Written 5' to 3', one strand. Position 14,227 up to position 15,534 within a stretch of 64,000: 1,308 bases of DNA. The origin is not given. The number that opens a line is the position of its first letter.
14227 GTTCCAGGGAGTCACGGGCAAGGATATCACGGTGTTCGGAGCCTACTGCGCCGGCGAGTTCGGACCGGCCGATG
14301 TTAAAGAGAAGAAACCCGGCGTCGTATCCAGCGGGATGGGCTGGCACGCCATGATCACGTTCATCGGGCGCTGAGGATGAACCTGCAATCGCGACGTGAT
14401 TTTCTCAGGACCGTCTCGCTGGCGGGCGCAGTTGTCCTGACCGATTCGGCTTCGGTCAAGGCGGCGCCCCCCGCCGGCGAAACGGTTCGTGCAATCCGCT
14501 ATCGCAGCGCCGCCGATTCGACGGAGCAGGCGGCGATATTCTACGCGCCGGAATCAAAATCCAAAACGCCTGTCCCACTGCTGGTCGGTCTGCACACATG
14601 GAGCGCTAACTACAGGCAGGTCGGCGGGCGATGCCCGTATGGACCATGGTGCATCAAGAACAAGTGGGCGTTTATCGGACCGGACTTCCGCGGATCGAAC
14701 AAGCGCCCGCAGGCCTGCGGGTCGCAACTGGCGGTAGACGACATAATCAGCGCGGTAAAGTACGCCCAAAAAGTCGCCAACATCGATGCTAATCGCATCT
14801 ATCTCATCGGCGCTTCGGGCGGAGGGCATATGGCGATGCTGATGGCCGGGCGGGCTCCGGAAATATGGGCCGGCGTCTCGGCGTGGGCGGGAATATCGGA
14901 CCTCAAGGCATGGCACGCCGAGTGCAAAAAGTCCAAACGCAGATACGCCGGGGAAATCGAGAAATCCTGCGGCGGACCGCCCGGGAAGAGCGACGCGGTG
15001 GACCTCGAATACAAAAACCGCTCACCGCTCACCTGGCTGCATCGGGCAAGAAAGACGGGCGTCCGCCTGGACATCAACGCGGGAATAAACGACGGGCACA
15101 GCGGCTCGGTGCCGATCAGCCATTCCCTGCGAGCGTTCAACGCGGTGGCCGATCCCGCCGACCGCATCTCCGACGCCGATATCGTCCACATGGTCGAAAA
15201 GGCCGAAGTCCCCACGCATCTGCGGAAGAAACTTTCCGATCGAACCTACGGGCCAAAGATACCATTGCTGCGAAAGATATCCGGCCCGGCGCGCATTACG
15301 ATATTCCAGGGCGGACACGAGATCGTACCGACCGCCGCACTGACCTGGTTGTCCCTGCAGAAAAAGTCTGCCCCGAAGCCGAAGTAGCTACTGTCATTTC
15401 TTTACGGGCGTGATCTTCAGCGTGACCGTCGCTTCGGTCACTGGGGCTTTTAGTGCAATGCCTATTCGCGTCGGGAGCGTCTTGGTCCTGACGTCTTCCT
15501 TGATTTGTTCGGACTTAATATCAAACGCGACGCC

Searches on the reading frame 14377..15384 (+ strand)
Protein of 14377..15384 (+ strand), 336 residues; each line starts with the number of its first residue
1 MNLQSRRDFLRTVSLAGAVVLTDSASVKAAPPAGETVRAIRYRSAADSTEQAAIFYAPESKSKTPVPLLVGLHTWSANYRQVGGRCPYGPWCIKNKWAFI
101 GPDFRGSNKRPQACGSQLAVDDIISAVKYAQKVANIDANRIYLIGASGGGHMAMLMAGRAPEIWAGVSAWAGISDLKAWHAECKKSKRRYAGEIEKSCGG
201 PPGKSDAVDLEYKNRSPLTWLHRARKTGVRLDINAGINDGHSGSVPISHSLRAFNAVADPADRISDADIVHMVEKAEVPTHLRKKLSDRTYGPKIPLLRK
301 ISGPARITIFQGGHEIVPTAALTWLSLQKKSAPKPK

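Call 14: search_protein_families(library=pfam, proteins=[window:14377-15384:+], max_evalue=0.001)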
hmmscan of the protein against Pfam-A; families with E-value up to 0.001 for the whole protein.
window:14377-15384:+ (336 aa): 5 families
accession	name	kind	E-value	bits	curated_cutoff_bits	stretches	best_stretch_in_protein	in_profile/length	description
PF00326.27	Peptidase_S9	-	1.8e-11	44.4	22.6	1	119-257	44-170/213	Prolyl oligopeptidase family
PF20434.5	BD-FAE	-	1.1e-08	35.3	26.8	1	56-157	4-107/215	BD-FAE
PF10503.15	Esterase_PHB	-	9.6e-05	22.2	23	1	121-174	79-132/219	Esterase PHB depolymerase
PF07859.19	Abhydrolase_3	-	0.0001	22.6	25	1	119-161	48-93/210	alpha/beta hydrolase fold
PF00756.26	Esterase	-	0.00083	19.6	22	0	135-177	111-153/251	Putative esterase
